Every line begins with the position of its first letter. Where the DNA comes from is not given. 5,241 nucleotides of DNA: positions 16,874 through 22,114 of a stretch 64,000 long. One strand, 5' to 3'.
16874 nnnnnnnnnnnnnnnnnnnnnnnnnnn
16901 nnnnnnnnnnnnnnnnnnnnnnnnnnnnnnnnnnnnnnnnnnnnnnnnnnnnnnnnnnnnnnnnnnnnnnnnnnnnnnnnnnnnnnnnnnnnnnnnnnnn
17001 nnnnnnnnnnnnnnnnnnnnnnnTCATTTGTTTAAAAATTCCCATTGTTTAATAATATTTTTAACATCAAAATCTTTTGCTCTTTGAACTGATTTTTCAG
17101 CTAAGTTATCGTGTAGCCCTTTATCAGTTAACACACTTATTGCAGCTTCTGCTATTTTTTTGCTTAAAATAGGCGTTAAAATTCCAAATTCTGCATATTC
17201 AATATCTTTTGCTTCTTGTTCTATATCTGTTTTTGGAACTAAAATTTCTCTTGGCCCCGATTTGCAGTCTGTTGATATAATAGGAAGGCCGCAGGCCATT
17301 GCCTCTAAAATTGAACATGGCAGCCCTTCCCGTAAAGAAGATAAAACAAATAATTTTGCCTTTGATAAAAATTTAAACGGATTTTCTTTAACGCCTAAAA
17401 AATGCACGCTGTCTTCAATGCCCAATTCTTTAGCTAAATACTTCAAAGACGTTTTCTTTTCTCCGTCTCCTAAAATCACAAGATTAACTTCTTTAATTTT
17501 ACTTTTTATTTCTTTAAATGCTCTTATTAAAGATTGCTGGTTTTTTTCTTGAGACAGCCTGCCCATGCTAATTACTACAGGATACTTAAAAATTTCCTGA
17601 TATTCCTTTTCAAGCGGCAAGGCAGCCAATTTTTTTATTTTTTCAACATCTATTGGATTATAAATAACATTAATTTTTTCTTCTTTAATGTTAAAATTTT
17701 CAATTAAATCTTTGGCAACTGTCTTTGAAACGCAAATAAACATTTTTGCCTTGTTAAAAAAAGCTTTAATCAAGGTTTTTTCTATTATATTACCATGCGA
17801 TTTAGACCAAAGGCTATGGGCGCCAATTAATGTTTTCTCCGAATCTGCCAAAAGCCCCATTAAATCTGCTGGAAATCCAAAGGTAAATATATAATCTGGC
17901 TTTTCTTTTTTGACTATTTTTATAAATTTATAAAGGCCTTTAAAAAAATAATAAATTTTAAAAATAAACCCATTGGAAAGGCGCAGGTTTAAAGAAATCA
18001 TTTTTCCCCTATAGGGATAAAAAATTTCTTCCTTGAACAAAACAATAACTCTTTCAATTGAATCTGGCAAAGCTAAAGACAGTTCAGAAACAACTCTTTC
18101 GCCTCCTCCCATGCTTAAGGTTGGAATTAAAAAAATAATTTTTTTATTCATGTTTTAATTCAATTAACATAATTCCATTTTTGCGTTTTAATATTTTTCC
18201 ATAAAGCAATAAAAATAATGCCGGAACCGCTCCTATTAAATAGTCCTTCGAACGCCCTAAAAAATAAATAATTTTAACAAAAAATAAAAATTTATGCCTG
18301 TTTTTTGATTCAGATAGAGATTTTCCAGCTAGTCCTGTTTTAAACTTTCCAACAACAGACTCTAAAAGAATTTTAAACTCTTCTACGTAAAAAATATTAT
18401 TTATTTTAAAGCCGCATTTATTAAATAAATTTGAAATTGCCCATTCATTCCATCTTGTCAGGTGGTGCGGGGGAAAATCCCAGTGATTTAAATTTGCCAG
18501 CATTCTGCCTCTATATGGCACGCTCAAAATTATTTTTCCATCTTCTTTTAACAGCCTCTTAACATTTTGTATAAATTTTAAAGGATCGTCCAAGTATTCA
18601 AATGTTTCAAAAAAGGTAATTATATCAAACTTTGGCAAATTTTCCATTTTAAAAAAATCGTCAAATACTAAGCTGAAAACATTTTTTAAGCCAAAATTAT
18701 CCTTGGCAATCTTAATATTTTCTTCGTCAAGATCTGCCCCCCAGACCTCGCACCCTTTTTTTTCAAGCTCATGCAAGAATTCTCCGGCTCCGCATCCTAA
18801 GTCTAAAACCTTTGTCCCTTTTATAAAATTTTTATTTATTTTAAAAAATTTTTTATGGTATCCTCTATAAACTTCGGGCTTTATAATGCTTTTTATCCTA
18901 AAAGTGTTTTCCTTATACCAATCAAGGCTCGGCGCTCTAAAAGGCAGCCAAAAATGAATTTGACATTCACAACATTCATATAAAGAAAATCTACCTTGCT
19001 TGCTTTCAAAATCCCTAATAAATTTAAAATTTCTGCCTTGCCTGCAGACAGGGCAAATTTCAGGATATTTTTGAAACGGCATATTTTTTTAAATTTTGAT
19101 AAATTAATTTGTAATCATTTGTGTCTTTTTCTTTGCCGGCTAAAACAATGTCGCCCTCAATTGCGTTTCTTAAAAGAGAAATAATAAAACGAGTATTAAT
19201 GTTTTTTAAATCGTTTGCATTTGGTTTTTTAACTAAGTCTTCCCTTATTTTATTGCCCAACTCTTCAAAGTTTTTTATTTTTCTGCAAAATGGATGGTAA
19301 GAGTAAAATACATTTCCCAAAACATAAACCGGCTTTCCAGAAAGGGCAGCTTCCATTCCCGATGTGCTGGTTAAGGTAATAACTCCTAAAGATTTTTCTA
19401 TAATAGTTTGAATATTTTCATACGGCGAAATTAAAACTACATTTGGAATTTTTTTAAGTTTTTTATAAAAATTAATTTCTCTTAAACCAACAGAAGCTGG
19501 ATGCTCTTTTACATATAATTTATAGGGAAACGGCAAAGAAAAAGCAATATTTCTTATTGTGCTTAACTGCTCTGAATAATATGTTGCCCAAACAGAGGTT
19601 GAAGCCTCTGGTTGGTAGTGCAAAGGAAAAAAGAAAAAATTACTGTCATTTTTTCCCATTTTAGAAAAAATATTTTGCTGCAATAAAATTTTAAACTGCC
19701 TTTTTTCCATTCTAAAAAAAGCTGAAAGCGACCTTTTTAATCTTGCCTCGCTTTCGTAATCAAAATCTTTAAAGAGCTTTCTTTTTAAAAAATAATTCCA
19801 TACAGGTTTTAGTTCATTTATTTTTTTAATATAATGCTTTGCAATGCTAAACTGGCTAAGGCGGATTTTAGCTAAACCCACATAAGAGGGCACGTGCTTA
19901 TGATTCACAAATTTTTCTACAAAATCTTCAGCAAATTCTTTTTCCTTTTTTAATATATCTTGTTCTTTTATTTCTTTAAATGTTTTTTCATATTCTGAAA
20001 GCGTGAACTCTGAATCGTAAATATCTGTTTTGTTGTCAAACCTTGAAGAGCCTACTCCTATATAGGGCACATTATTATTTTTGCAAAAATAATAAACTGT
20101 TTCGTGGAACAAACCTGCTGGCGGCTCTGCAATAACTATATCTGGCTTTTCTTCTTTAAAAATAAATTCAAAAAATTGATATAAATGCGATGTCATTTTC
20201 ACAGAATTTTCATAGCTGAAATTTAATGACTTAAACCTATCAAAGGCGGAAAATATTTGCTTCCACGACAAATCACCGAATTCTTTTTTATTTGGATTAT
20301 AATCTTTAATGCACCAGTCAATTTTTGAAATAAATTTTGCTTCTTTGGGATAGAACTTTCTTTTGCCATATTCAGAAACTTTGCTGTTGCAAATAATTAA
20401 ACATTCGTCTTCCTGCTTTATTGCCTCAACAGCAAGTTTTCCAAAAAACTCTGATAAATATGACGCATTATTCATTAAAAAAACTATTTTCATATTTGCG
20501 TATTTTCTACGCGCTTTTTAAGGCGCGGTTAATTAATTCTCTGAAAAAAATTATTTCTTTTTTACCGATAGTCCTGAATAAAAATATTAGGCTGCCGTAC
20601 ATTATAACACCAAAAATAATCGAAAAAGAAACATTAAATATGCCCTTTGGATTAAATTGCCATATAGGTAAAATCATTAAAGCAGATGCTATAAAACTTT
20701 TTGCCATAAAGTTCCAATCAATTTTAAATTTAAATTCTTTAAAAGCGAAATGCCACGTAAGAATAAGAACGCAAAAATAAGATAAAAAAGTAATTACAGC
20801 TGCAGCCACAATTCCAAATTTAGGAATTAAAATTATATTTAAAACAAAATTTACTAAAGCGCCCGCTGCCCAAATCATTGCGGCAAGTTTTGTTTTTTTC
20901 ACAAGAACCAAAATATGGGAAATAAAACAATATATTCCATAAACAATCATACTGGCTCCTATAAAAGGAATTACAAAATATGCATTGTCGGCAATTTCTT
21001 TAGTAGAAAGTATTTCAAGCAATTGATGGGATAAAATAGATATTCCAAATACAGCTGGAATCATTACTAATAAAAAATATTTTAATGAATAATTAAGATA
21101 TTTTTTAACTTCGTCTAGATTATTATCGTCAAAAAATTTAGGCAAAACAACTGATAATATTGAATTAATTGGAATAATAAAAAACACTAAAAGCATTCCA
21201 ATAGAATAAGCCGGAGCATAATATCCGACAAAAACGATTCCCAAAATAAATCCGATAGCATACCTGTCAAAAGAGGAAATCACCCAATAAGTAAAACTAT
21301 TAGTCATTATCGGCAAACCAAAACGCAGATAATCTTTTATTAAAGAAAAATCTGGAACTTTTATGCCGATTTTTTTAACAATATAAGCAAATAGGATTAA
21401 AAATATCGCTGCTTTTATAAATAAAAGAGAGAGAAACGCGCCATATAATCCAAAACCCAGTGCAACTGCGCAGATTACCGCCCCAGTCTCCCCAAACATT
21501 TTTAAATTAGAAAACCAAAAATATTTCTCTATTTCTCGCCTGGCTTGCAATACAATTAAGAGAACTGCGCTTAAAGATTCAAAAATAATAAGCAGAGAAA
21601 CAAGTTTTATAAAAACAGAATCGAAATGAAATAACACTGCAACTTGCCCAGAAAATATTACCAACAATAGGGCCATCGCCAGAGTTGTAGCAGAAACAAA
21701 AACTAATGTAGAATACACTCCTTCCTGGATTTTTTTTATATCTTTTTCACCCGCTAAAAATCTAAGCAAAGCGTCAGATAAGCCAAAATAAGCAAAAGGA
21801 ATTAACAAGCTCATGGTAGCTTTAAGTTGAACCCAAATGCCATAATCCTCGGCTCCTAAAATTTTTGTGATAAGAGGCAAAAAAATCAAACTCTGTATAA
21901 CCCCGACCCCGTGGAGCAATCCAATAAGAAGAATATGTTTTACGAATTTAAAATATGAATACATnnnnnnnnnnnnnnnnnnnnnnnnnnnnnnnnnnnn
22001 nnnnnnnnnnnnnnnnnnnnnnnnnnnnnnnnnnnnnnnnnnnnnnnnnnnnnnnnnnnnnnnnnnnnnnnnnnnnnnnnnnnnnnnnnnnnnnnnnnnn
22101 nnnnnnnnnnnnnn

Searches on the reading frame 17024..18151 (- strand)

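Call 84: search_protein_families(library=pfam, proteins=[window:17024-18151:-], max_evalue=0.001)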
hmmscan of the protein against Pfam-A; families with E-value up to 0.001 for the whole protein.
window:17024-18151:- (375 aa): 4 families
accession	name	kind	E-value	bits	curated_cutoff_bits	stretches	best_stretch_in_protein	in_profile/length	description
PF00534.26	Glycos_transf_1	-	6.4e-36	123.9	26.4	1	189-351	14-166/172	Glycosyl transferases group 1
PF13692.12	Glyco_trans_1_4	-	8.9e-31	107.5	27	1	191-315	2-134/142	Glycosyl transferases group 1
PF13439.12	Glyco_transf_4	-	1e-19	71.6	28.5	1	14-171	1-170/170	Glycosyltransferase Family 4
PF20706.3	GT4-conflict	-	6e-05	22.6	26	1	189-304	196-320/385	Family 4 Glycosyltransferase in conflict systems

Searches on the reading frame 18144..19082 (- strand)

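Call 84: search_protein_families(library=pfam, proteins=[window:18144-19082:-], max_evalue=0.001)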
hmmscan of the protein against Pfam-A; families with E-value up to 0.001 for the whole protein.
window:18144-19082:- (312 aa): 14 families
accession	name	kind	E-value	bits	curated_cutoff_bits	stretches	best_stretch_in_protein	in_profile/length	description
PF13489.12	Methyltransf_23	-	8e-26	91.2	27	1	86-227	20-161/164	Methyltransferase domain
PF13847.12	Methyltransf_31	-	9.7e-19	67.9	27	1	88-213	3-127/145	Methyltransferase domain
PF08241.18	Methyltransf_11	-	1.9e-17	64.1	21.2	1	93-186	1-95/95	Methyltransferase domain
PF08242.18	Methyltransf_12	-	1.2e-15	58.4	30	1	93-184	1-98/98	Methyltransferase domain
PF13649.12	Methyltransf_25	-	6.1e-15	56.1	27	1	92-182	1-97/97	Methyltransferase domain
PF07021.18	MetW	-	2.5e-07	31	21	1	80-192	5-113/193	Methionine biosynthesis protein MetW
PF02353.26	CMAS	-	3.6e-07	30.2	27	1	87-186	61-164/273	Mycolic acid cyclopropane synthetase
PF05219.18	DREV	-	1.6e-06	27.9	26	1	77-228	79-236/265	DREV methyltransferase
PF05401.17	NodS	-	4.3e-05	23.9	24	1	88-188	43-146/201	Nodulation protein S (NodS)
PF06325.19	PrmA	-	0.00011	22.2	22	1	87-187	160-259/296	Ribosomal protein L11 methyltransferase (PrmA)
PF00891.24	Methyltransf_2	-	0.00035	20.4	22.3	1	86-186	60-164/210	O-methyltransferase domain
PF05175.20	MTS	-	0.00068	19.8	23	0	88-184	31-136/170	Methyltransferase small domain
PF01728.25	FtsJ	-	0.00073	19.9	24.1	0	81-150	11-82/181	FtsJ-like methyltransferase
PF01209.24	Ubie_methyltran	-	0.00093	19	20.1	0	71-185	31-150/233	ubiE/COQ5 methyltransferase family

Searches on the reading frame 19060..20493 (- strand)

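Call 84: search_protein_families(library=pfam, proteins=[window:19060-20493:-], max_evalue=0.001)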
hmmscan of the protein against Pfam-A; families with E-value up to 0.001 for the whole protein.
window:19060-20493:- (477 aa): 1 family
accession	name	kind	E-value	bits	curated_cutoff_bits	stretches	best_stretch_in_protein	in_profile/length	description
PF05159.20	Capsule_synth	-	2.7e-12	47.2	20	1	324-399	188-268/310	Capsule polysaccharide biosynthesis protein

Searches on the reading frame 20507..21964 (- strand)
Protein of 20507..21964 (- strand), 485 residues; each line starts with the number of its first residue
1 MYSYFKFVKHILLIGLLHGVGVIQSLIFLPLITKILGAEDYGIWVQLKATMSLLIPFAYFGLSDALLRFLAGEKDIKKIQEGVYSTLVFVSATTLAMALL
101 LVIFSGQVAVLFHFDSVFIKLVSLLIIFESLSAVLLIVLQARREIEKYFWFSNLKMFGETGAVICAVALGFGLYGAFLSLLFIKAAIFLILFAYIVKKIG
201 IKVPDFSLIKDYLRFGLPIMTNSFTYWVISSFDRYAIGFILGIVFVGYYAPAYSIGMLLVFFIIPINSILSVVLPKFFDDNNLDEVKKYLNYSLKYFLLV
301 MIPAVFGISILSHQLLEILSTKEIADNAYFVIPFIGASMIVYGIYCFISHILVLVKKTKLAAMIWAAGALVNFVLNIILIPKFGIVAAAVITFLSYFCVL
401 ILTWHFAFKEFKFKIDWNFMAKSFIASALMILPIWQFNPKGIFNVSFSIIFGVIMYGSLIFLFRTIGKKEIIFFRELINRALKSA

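Call 84: search_protein_families(library=pfam, proteins=[window:20507-21964:-], max_evalue=0.001)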
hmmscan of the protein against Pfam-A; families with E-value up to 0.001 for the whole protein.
window:20507-21964:- (485 aa): 4 families
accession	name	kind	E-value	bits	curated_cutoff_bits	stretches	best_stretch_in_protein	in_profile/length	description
PF13440.11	Polysacc_synt_3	-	9.5e-17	61.6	23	1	33-322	3-286/293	Polysaccharide biosynthesis protein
PF01943.22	Polysacc_synt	-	4.6e-15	56.2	28.2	1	8-277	2-270/274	Polysaccharide biosynthesis protein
PF01554.23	MatE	-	6.2e-12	45.9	24.9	1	218-378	1-161/161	MatE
PF03023.19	MurJ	-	0.00018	20.7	27.4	1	83-437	56-432/451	Lipid II flippase MurJ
